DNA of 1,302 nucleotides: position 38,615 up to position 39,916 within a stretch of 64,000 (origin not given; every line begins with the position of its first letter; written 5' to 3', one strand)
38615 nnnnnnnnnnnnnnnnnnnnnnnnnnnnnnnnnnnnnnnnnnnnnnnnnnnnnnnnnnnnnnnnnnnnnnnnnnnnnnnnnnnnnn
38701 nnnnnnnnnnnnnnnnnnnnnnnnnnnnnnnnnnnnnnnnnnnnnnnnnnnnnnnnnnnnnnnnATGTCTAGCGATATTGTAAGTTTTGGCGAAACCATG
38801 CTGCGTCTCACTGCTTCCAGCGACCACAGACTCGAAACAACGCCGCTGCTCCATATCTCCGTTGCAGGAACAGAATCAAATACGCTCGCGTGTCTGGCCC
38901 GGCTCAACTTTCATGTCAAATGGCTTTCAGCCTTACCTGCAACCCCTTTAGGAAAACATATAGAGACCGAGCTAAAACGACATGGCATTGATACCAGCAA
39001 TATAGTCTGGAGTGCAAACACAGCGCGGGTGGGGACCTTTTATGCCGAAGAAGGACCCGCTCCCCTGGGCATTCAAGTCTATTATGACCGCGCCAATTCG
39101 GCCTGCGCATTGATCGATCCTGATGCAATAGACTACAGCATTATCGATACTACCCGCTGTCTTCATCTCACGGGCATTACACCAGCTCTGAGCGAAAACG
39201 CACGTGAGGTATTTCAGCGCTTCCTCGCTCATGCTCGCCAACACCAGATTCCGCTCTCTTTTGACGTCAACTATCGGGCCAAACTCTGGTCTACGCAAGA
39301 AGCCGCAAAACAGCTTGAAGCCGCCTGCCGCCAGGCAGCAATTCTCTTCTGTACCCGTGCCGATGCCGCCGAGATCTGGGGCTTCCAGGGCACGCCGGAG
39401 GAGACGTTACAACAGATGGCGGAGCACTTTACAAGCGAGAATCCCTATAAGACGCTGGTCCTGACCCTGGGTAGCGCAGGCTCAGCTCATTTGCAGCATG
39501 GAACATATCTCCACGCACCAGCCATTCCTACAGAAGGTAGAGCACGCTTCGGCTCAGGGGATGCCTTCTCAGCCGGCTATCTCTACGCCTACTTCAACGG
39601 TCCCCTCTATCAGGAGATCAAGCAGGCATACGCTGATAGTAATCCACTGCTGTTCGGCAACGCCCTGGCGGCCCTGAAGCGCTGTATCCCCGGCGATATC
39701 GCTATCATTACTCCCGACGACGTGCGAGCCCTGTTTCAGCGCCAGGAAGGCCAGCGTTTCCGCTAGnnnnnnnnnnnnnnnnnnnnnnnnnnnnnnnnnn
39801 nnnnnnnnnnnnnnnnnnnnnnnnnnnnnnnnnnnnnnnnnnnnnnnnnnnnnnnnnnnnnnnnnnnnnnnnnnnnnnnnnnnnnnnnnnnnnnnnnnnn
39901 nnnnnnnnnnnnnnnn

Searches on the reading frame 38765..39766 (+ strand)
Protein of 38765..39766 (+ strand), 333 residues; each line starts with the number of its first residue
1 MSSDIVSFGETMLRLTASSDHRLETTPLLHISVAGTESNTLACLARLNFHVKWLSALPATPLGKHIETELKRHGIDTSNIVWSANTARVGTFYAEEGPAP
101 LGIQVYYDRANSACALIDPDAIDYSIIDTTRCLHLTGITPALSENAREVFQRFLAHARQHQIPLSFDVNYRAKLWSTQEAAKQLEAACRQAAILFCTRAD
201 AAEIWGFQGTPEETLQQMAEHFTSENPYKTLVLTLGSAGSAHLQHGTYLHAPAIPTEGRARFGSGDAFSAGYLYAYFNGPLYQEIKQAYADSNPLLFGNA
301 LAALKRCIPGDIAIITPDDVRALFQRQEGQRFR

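Call 35: search_protein_families(library=pfam, proteins=[window:38765-39766:+], max_evalue=0.001)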
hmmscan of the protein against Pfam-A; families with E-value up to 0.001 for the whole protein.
window:38765-39766:+ (333 aa): 1 family
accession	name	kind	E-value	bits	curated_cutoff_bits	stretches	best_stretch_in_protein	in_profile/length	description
PF00294.29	PfkB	-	2.2e-36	126.2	25.8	1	4-312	3-296/302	pfkB family carbohydrate kinase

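Call 89: search_protein_families(library=padloc, proteins=[window:38765-39766:+], max_evalue=0.00001)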
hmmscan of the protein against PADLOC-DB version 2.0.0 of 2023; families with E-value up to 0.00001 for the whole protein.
window:38765-39766:+ (333 aa): 0 families
